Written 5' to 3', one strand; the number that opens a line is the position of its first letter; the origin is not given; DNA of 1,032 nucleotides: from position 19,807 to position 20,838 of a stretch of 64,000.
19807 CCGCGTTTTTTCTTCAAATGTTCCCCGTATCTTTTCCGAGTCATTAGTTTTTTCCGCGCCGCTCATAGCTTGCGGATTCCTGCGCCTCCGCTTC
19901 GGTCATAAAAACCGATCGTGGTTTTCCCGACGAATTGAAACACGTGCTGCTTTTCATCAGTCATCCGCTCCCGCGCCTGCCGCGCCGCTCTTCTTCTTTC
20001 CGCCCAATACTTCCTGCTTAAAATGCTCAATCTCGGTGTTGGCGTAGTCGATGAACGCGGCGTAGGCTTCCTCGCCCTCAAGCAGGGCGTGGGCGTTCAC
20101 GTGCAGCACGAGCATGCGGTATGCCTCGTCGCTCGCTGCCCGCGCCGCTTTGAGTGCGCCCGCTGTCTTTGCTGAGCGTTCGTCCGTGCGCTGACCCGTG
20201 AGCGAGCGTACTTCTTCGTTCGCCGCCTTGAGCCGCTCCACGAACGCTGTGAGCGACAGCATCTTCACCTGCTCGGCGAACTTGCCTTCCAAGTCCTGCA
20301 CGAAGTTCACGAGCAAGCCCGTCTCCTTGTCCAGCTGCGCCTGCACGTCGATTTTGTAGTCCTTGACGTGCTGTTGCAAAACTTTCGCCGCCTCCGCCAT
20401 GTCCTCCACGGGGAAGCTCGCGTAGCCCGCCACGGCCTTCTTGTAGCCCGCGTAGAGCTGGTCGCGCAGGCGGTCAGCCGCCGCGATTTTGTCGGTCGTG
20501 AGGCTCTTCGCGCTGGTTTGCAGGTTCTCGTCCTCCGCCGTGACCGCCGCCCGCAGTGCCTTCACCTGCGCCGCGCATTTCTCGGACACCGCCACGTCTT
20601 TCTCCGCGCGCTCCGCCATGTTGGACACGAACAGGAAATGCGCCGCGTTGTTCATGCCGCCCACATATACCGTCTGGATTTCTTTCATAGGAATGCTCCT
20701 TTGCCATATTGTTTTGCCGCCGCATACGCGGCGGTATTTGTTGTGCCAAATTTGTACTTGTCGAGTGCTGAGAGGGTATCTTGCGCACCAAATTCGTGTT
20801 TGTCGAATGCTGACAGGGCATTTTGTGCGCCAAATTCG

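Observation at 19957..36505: Recurrent cassette: about 8 x 42 bp palindromic array, GC hairpin, DUF6261-like gene (two independent copies)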

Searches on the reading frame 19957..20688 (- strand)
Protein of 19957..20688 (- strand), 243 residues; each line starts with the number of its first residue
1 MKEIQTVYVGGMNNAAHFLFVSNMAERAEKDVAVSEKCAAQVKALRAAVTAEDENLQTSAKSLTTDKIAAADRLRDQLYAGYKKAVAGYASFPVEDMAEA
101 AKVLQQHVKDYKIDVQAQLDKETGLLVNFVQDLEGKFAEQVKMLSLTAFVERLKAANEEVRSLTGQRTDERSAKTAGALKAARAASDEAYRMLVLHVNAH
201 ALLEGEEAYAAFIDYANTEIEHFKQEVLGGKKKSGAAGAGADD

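Call 5: search_protein_families(library=pfam, proteins=[window:19957-20688:-], max_evalue=1)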
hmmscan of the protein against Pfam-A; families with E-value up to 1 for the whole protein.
window:19957-20688:- (243 aa): 7 families
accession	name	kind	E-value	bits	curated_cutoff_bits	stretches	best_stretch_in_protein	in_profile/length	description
PF19775.4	DUF6261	-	3.4e-46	157.4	27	1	65-217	1-154/154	Family of unknown function (DUF6261)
PF04902.17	Nab1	-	0.0019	19.1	25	1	95-208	18-130/179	Conserved region in Nab1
PF24235.1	RHG29_45_N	-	0.0049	17.5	27.7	1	42-141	8-104/108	Rho GTPase-activating protein 29/45 N-terminal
PF23469.1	KH_12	-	0.19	12.4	27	1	173-223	35-85/92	KH-domain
PF05823.17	Gp-FAR-1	-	0.2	12.5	29.2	0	86-189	12-122/149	Nematode fatty acid retinoid binding protein (Gp-FAR-1)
PF01442.23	Apolipoprotein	-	0.27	11.3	90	1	34-140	82-188/190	Apolipoprotein A1/A4/E domain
PF14735.11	HAUS4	-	0.96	9.5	25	0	100-122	116-138/235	HAUS augmin-like complex subunit 4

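Call 12: find_homologous_proteins(query=window:19957-20688:-, max_evalue=0.001)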
Query window:19957-20688:- (243 aa): 4756 proteins with E <= 0.001 among 8000 candidates; the best 120 are listed.
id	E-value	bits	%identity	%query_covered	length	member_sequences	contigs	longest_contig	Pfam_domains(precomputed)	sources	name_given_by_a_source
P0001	3.3e-132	457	91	100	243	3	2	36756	PF19775.5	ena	-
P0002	1.3e-130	452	91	98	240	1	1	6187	PF19775.5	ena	-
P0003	6.7e-130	449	92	96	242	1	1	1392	PF19775.5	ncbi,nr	ncbi:MAG: hypothetical protein K2J50_05650 [Treponemataceae bacterium]|nr:hypothetical protein [Trep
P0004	2.6e-128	444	91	96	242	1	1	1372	PF19775.5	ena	-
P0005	5.0e-126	437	88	98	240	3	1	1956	PF19775.5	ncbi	-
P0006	5.1e-125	433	85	99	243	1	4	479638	PF19775.5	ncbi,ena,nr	ncbi:MAG: hypothetical protein HDR35_04075 [Treponema sp.]|nr:hypothetical protein [Treponema sp.]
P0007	7.9e-125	433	86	98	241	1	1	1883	PF19775.5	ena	-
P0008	2.3e-124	431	86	98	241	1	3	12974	PF19775.5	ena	-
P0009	3.3e-124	431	86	98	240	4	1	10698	PF19775.5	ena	-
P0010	4.1e-124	430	86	98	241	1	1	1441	PF19775.5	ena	-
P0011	4.4e-124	430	88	98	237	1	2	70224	PF19775.5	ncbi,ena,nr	ncbi:MAG: hypothetical protein HDR32_08900 [Treponema sp.]|nr:hypothetical protein [Treponema sp.]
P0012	5.7e-124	430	85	98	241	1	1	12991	PF19775.5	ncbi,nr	ncbi:MAG: hypothetical protein HDR32_04750 [Treponema sp.]|nr:hypothetical protein [Treponema sp.]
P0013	1.1e-123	429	87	97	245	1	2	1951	PF19775.5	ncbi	-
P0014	1.1e-123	429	87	96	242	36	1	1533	PF19775.5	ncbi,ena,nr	ncbi:MAG: hypothetical protein K2K67_04085 [Treponemataceae bacterium]|nr:hypothetical protein [Trep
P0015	1.3e-123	429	87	98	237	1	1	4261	PF19775.5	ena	-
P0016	1.4e-123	429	86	98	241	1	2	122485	PF19775.5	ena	-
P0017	1.9e-123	428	88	98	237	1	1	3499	PF19775.5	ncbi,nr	ncbi:MAG: hypothetical protein K2H73_03145, partial [Treponemataceae bacterium]|nr:hypothetical prot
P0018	2.1e-123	428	85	100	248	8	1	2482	PF19775.5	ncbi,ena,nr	ncbi:MAG: hypothetical protein K2J14_06575 [Treponemataceae bacterium]|nr:hypothetical protein [Trep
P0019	2.8e-123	428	88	96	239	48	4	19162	PF19775.5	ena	-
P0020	3.8e-123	427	86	99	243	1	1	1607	PF19775.5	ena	-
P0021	5.0e-123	427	87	98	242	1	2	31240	PF19775.5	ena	-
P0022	6.7e-123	426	88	95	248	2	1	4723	PF19775.5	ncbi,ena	-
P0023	1.1e-122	426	87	98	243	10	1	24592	PF19775.5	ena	-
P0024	1.1e-122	426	85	98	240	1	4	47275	PF19775.5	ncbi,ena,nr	ncbi:MAG: hypothetical protein HDR32_01600 [Treponema sp.]|nr:hypothetical protein [Treponema sp.]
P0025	1.2e-122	426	87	98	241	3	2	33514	PF19775.5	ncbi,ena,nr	ncbi:MAG: hypothetical protein K2N31_00930 [Treponemataceae bacterium]|nr:hypothetical protein [Trep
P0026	1.3e-122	425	86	98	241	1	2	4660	PF19775.5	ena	-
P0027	1.6e-122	425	85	100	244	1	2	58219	PF19775.5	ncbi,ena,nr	ncbi:MAG: hypothetical protein K2N58_05120 [Treponemataceae bacterium]|nr:hypothetical protein [Trep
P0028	1.7e-122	425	89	94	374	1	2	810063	PF19775.5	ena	-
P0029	1.7e-122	425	86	97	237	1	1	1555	PF19775.5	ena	-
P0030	1.8e-122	425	86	98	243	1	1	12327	PF19775.5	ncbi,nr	ncbi:MAG: hypothetical protein K2N58_08355 [Treponemataceae bacterium]|nr:hypothetical protein [Trep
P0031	2.5e-122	425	86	99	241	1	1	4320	PF19775.5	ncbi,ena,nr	ncbi:MAG: hypothetical protein K2K67_07160 [Treponemataceae bacterium]|nr:hypothetical protein [Trep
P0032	3.0e-122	424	84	100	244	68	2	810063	PF19775.5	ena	-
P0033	3.4e-122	424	85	98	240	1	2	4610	PF19775.5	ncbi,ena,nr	ncbi:MAG: hypothetical protein K2J81_03865 [Treponemataceae bacterium]|nr:hypothetical protein [Trep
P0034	3.8e-122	424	86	94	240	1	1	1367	PF19775.5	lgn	-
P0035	4.6e-122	424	88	95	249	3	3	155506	PF19775.5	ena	-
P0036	4.6e-122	424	85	98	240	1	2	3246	PF19775.5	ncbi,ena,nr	ncbi:MAG: hypothetical protein K2N31_05815 [Treponemataceae bacterium]|nr:hypothetical protein [Trep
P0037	6.1e-122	423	87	94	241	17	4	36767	PF19775.5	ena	-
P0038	7.6e-122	423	85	98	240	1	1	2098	PF19775.5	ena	-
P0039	8.1e-122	423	86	98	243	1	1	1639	PF19775.5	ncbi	-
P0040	1.1e-121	422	87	98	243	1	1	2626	PF19775.5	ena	-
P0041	1.5e-121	422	85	98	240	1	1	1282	PF19775.5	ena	-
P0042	1.6e-121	422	87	98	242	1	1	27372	PF19775.5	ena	-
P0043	1.6e-121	422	87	96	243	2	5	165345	PF19775.5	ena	-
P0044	1.8e-121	422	86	98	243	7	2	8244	PF19775.5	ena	-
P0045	1.9e-121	422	88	94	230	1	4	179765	PF19775.5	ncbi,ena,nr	ncbi:MAG: hypothetical protein HDR36_04930 [Treponema sp.]|nr:hypothetical protein [Treponema sp.]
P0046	1.9e-121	422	85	98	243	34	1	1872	PF19775.5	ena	-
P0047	2.0e-121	422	86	98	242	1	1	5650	PF19775.5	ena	-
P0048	2.2e-121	421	88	95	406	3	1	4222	PF19775.5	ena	-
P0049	3.3e-121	421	86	95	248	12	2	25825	PF19775.5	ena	-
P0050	3.5e-121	421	87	94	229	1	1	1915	PF19775.5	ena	-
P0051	3.6e-121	421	87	96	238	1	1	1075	PF19775.5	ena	-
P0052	3.8e-121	421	85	98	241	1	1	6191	PF19775.5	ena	-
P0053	4.4e-121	421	88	93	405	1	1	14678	PF19775.5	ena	-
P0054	6.4e-121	420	86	98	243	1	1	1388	PF19775.5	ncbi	-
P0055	7.2e-121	420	84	100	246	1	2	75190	PF19775.5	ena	-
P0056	7.3e-121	420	88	94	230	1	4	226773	PF19775.5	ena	-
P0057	7.3e-121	420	84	98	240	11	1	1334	PF19775.5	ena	-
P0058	9.9e-121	419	89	93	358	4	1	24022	PF19775.5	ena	-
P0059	1.2e-120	419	86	98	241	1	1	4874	PF19775.5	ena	-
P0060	1.5e-120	419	84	98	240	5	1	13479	PF19775.5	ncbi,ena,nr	ncbi:MAG: hypothetical protein HDR38_02800 [Treponema sp.]|nr:hypothetical protein [Treponema sp.]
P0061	1.6e-120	419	84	100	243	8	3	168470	PF19775.5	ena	-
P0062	1.9e-120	418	88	93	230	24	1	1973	PF19775.5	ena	-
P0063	2.2e-120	418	87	95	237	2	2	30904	PF19775.5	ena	-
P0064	2.6e-120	418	85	98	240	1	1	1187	PF19775.5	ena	-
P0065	3.1e-120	418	84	98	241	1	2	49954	PF19775.5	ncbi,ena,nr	ncbi:MAG: hypothetical protein K2N58_07010 [Treponemataceae bacterium]|nr:hypothetical protein [Trep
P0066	3.2e-120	418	84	100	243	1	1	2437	PF19775.5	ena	-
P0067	3.7e-120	417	83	99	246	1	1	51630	PF19775.5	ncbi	-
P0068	3.8e-120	417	85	98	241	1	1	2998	PF19775.5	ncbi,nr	ncbi:MAG: hypothetical protein K2O09_10115 [Treponemataceae bacterium]|nr:hypothetical protein [Trep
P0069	4.1e-120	417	88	96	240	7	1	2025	PF19775.5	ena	-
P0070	4.2e-120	417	85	98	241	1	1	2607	PF19775.5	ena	-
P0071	4.4e-120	417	88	94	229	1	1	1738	PF19775.5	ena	-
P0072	5.5e-120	417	85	97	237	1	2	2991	PF19775.5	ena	-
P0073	8.3e-120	416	84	98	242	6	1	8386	PF19775.5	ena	-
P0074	9.4e-120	416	84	100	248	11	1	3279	PF19775.5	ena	-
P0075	1.1e-119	416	84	98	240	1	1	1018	PF19775.5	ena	-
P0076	1.2e-119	416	84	97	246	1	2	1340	PF19775.5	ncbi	-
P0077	1.3e-119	416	85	98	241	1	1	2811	PF19775.5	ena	-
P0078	1.4e-119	416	84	100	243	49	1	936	PF19775.5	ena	-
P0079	1.6e-119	415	88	94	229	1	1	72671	PF19775.5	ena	-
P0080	1.9e-119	415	85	96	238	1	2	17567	PF19775.5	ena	-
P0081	1.9e-119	415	83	99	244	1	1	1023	PF19775.5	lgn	-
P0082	2.3e-119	415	85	96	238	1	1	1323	PF19775.5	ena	-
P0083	2.4e-119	415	86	95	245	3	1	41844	PF19775.5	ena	-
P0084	2.6e-119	415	84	98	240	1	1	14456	PF19775.5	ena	-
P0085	2.6e-119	415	85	98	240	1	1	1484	PF19775.5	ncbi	-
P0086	2.7e-119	415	84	98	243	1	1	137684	PF19775.5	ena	-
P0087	2.8e-119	415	84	98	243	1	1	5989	PF19775.5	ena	-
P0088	2.8e-119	415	84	98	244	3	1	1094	PF19775.5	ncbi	-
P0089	3.0e-119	414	82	98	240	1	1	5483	PF19775.5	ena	-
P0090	3.3e-119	414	87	94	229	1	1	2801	PF19775.5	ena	-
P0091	3.6e-119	414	84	100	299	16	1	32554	PF19775.5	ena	-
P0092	3.8e-119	414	83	98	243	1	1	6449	PF19775.5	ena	-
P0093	3.8e-119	414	86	94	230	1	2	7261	PF19775.5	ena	-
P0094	3.9e-119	414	82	100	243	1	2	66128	PF19775.5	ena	-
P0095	4.0e-119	414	87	94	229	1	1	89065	PF19775.5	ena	-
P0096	4.3e-119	414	85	99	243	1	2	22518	PF19775.5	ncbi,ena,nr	ncbi:MAG: hypothetical protein K2I95_09915 [Treponemataceae bacterium]|nr:hypothetical protein [Trep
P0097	4.4e-119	414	85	98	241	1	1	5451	PF19775.5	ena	-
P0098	4.4e-119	414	84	97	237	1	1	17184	PF19775.5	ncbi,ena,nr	ncbi:MAG: hypothetical protein HDR35_01655 [Treponema sp.]|nr:hypothetical protein [Treponema sp.]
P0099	4.5e-119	414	85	96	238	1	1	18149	PF19775.5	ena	-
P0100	4.7e-119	414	83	100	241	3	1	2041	PF19775.5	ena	-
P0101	5.4e-119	414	82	100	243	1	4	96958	PF19775.5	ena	-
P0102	5.9e-119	414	84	98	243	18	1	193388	PF19775.5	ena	-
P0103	8.5e-119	413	85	95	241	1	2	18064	PF19775.5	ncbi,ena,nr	ncbi:MAG: hypothetical protein K2N31_02150 [Treponemataceae bacterium]|nr:hypothetical protein [Trep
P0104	8.5e-119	413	86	97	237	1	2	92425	PF19775.5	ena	-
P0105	9.7e-119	413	86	94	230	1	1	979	PF19775.5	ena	-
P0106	1.1e-118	413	85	98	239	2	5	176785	PF19775.5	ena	-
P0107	1.2e-118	413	84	98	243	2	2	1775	PF19775.5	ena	-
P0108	1.4e-118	412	84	100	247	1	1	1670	PF19775.5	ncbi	-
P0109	1.4e-118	412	83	98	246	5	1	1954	PF19775.5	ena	-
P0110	1.7e-118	412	85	97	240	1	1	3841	PF19775.5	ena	-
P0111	2.2e-118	412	85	94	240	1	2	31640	PF19775.5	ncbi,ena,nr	ncbi:MAG: hypothetical protein K2J81_01565 [Treponemataceae bacterium]|nr:hypothetical protein [Trep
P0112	2.6e-118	411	84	98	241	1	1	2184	PF19775.5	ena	-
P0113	2.6e-118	411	85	96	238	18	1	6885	PF19775.5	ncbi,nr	ncbi:MAG: hypothetical protein K2K67_04680 [Treponemataceae bacterium]|nr:hypothetical protein [Trep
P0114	3.2e-118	411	88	94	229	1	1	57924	PF19775.5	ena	-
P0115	3.3e-118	411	84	98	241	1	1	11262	PF19775.5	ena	-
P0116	4.4e-118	411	86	94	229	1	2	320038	PF19775.5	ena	-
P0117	4.7e-118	411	85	96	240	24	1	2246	PF19775.5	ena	-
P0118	4.7e-118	411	85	97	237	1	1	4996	PF19775.5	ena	-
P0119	4.9e-118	411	86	95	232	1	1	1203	PF19775.5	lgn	-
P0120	5.8e-118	410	86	94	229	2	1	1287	PF19775.5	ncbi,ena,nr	ncbi:MAG: hypothetical protein K2F89_02165 [Treponemataceae bacterium]|nr:hypothetical protein [Trep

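Call 20: search_protein_representatives(protein=window:19957-20688:-)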
Query: 243 residues. Proteins with E-value up to 0.001 (for the whole library): 2042; up to 1e-10: 752; up to 1e-30: 165. The best 150 are listed.
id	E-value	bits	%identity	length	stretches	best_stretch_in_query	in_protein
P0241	7.3e-110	382.2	78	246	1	1-240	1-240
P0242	5.2e-74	265.1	59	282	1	1-240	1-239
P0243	2.7e-67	243.2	53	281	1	1-230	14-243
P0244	1.2e-66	241.0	53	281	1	2-236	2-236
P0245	1.8e-66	240.5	55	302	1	2-237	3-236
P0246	9.1e-65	234.9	55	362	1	1-232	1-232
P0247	9.4e-65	234.9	52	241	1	1-228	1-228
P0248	2.1e-64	233.7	52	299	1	1-238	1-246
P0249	3.9e-62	226.3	53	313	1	1-242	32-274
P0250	6.4e-61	222.3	49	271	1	3-237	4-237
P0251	6.5e-61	222.3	64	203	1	1-166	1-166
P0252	1.3e-59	218.0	55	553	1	1-229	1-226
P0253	1.2e-57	211.7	48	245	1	3-242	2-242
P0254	1.9e-56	207.7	47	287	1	4-240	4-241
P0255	1.9e-55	204.5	45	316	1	1-236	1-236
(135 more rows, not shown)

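Call 25: find_related_loci(query=A2, collection=genome_contigs, flank=3000)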
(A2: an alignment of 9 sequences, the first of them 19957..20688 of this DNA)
Query A2 (243 aa) in genome_contigs; peptide patterns used: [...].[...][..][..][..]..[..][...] (x = any residue, [..] = any of these).
323 stretches matched a pattern; 154 encode a relative of the query (tblastn E <= 1e-3); the best 80 are kept; 80 distinct loci.
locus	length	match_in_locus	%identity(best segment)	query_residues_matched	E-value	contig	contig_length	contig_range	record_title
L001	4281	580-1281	91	1-234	6e-143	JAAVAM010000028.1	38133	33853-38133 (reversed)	MAG: Treponema sp. isolate Mgla_MAG_ref_134 c_000000024848, whole genome shotgun sequence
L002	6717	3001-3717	85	1-239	8e-138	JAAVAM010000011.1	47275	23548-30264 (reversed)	MAG: Treponema sp. isolate Mgla_MAG_ref_134 c_000000024011, whole genome shotgun sequence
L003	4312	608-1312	87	2-236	1e-138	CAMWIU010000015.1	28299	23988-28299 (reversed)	MAG TPA_asm: uncultured Treponema sp. isolate SRR14411283_bin.3_metawrap_v1.3_MAG genome assembly, contig: NODE.189_leng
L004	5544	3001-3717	85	1-239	8e-138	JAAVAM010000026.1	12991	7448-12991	MAG: Treponema sp. isolate Mgla_MAG_ref_134 c_000000024703, whole genome shotgun sequence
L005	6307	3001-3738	83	2-240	7e-136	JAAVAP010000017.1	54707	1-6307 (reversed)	MAG: Treponema sp. isolate Mgla_MAG_20-bin_15 c_000000036380, whole genome shotgun sequence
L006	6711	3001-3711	85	1-237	1e-135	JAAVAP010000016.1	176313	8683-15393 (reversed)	MAG: Treponema sp. isolate Mgla_MAG_20-bin_15 c_000000036228, whole genome shotgun sequence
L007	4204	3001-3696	87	1-232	1e-135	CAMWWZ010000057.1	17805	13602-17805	MAG TPA_asm: uncultured Treponema sp. isolate SRR14411325_bin.9_metawrap_v1.3_MAG genome assembly, contig: NODE.289_leng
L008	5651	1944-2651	86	1-236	7e-135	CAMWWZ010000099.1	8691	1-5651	MAG TPA_asm: uncultured Treponema sp. isolate SRR14411325_bin.9_metawrap_v1.3_MAG genome assembly, contig: NODE.1039_len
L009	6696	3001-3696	88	1-232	9e-135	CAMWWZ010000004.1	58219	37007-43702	MAG TPA_asm: uncultured Treponema sp. isolate SRR14411325_bin.9_metawrap_v1.3_MAG genome assembly, contig: NODE.19_lengt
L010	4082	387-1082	88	1-232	8e-136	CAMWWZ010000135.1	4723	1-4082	MAG TPA_asm: uncultured Treponema sp. isolate SRR14411325_bin.9_metawrap_v1.3_MAG genome assembly, contig: NODE.2698_len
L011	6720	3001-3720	84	1-240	3e-134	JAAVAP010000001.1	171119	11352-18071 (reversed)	MAG: Treponema sp. isolate Mgla_MAG_20-bin_15 c_000000023967, whole genome shotgun sequence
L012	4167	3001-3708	86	1-236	3e-135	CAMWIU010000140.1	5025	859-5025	MAG TPA_asm: uncultured Treponema sp. isolate SRR14411283_bin.3_metawrap_v1.3_MAG genome assembly, contig: NODE.3322_len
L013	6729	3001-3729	84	1-243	7e-134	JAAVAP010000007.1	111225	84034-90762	MAG: Treponema sp. isolate Mgla_MAG_20-bin_15 c_000000024792, whole genome shotgun sequence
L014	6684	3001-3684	88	1-228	3e-133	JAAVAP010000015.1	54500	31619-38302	MAG: Treponema sp. isolate Mgla_MAG_20-bin_15 c_000000036220, whole genome shotgun sequence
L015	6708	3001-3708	85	1-236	5e-133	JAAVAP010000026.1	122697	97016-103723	MAG: Treponema sp. isolate Mgla_MAG_20-bin_15 c_000000143677, whole genome shotgun sequence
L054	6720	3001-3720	62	1-240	5e-94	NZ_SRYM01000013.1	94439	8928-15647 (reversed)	Parabacteroides distasonis strain NM39_I3 NODE_13_length_94439_cov_608.92, whole genome shotgun sequence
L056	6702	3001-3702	59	2-235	2e-91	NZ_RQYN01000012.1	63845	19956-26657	Tannerella forsythia strain OH1426_COT-023 scaffold_11, whole genome shotgun sequence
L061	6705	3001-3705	59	1-237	1e-89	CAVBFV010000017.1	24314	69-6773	Lachnospiraceae bacterium isolate H07604-L1_cleanbin_000017 genome assembly, contig: Spades_H07604-L1_contig_535, whole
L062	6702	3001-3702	59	1-236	7e-89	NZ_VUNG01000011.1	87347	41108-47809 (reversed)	Hallella mizrahii strain LKV-178-WT-2A seq11, whole genome shotgun sequence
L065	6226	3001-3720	60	1-241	2e-88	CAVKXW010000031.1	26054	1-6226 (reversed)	Bacteroidaceae bacterium isolate H07688-L1_cleanbin_000003 genome assembly, contig: Spades_H07688-L1_contig_192, whole g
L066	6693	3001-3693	60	1-231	3e-88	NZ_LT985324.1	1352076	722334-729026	Prevotella merdae strain Marseille-P4119, whole genome shotgun sequence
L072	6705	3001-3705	59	1-235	2e-87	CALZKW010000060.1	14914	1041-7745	MAG: uncultured Prevotellaceae bacterium isolate SRR3178347_bin.10_metaWRAP_v1.3_MAG genome assembly, contig: ERZ8974935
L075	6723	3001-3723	60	1-241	1e-86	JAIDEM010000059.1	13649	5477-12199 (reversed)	MAG: Prevotella sp. isolate SC0317_S2_2 SC0317_S2_2_contig_59, whole genome shotgun sequence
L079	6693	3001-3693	61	1-231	3e-86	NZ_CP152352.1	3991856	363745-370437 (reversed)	Segatella copri strain HDD05 chromosome, complete genome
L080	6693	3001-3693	61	1-231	2e-86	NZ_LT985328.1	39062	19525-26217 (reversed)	Prevotella merdae strain Marseille-P4119, whole genome shotgun sequence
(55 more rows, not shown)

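Call 28: predict_structure(alignment_id=A1)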
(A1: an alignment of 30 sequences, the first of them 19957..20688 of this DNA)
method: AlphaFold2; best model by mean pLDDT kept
length: 243 residues; sequences in the alignment: 30
mean_pLDDT: 90.7   pTM: 0.66
mean pLDDT of the five models: 90.7, 90.1, 88.7, 88.2, 86.9
residues with pLDDT >= 90: 184; 70-90: 44; 50-70: 3; < 50: 12
segments of 3 or more residues with pLDDT < 50: 232-243
pLDDT, mean of each block of 10 residues (from residue 1): 88 89 96 96 97 84 89 97 97 97 97 93 96 98 97 97 92 84 95 96 94 95 78 47 43
secondary structure, 60 per line:
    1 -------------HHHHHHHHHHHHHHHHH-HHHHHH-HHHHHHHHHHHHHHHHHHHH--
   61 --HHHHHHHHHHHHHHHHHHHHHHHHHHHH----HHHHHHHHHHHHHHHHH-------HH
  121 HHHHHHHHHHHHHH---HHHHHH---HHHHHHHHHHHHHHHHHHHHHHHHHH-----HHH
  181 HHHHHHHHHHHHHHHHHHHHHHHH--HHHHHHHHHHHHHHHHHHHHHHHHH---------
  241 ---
elements in order: H14-30 H32-37 H39-58 H63-90 H95-111 H119-134 H138-143 H147-172 H178-204 H207-231

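Call 32: fold_search(model_id=the predicted structure, library=pdb)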
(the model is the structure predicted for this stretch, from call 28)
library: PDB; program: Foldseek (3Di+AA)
matches with E <= 10: 545; with E <= 0.001: 0
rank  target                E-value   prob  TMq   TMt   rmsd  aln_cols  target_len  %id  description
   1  4tql_A                9.2e-02  0.38  0.18  0.18  29.6       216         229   15  Computationally designed three helix bundle (released 2014-10-15)
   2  7zjr                  2.2e-01  0.54  0.27  0.25  13.6       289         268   13  X-ray structure of the periplasmic region of PilJ from P. aeruginosa (released 2022-04-27)
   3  3syv_D                2.2e-01  0.16  0.16  0.16  35.6       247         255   13  Crystal structure of mPACSIN 3 F-BAR domain mutant (released 2012-05-16)
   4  7sqc_1Y               2.7e-01  0.12  0.14  0.14  38.9       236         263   16  Ciliary C1 central pair apparatus isolated from Chlamydomonas reinhardtii (released 2022-04-13)
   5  5vtl                  2.7e-01  0.08  0.11  0.13  33.2       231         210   15  Structure of metacyclic invariant surface protein , Tb427.07.360, from Trypanosoma brucei. (released 2018-08-08)
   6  6h2e_Q                3.1e-01  0.35  0.22  0.21  17.6       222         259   18  Structure of the soluble AhlC of the tripartite alpha-pore forming toxin, AHL, from Aeromonas hydrophila. (released 2019-07-10)
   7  2d1l_A                3.1e-01  0.15  0.17  0.18  36.5       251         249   14  Structure of F-actin binding domain IMD of MIM (Missing In Metastasis) (released 2006-09-12)
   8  7sqc_1W               3.4e-01  0.14  0.17  0.16  38.4       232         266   15  Ciliary C1 central pair apparatus isolated from Chlamydomonas reinhardtii (released 2022-04-13)
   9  2yfa_B                4.1e-01  0.63  0.27  0.27  11.7       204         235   12  X-ray structure of McpS ligand binding domain in complex with malate (released 2012-04-18)
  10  9ocj_B                4.1e-01  0.18  0.19  0.10  34.2       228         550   16  Transporter associated with antigen processing (TAP) bound to the viral protein CPXV012 in the outward-facing open sta (released 2025-09-10)
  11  7udn_B                4.1e-01  0.15  0.17  0.15  28.2       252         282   14  Crystal structure of designed helical repeat protein RPB_PLP1_R6 in alternative conformation 2 (released 2023-03-22)
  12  6h2d_S                4.1e-01  0.13  0.18  0.20  22.1       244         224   15  Structure of the soluble AhlC of the tripartite alpha-pore forming toxin, AHL, from Aeromonas hydrophila. (released 2019-07-10)
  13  7sqc_1H               4.3e-01  0.14  0.15  0.19  29.5       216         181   15  Ciliary C1 central pair apparatus isolated from Chlamydomonas reinhardtii (released 2022-04-13)
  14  8d9p                  4.5e-01  0.16  0.17  0.20  31.1       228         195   10  De Novo Photosynthetic Reaction Center Protein Equipped with Heme B and Mn(II) cations (released 2022-09-28)
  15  3zdq                  5.0e-01  0.12  0.17  0.08  31.8       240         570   11  STRUCTURE OF THE HUMAN MITOCHONDRIAL ABC TRANSPORTER, ABCB10 (NUCLEOTIDE-FREE FORM) (released 2013-01-23)
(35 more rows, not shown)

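Call 42: search_protein_families(library=ncbifam, proteins=[window:19957-20688:-], max_evalue=0.1)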
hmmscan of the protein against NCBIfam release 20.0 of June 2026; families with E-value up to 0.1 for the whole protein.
window:19957-20688:- (243 aa): 1 family
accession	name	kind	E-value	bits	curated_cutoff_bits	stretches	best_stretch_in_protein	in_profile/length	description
NF003341.0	PRK04358.1-2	equivalog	0.029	13.8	353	1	18-62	100-143/224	hypothetical protein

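Call 43: search_protein_families(library=padloc, proteins=[window:19957-20688:-], max_evalue=1)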
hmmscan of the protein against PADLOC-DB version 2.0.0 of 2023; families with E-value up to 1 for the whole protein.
window:19957-20688:- (243 aa): 1 family
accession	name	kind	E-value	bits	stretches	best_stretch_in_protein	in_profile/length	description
PDLC03032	MTase_I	-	0.0043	13.1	1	27-142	649-764/1001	Type I methyltransferase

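Call 44: search_protein_families(library=phrogs, proteins=[window:19957-20688:-], max_evalue=0.1)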
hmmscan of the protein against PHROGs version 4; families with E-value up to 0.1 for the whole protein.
window:19957-20688:- (243 aa): 0 families
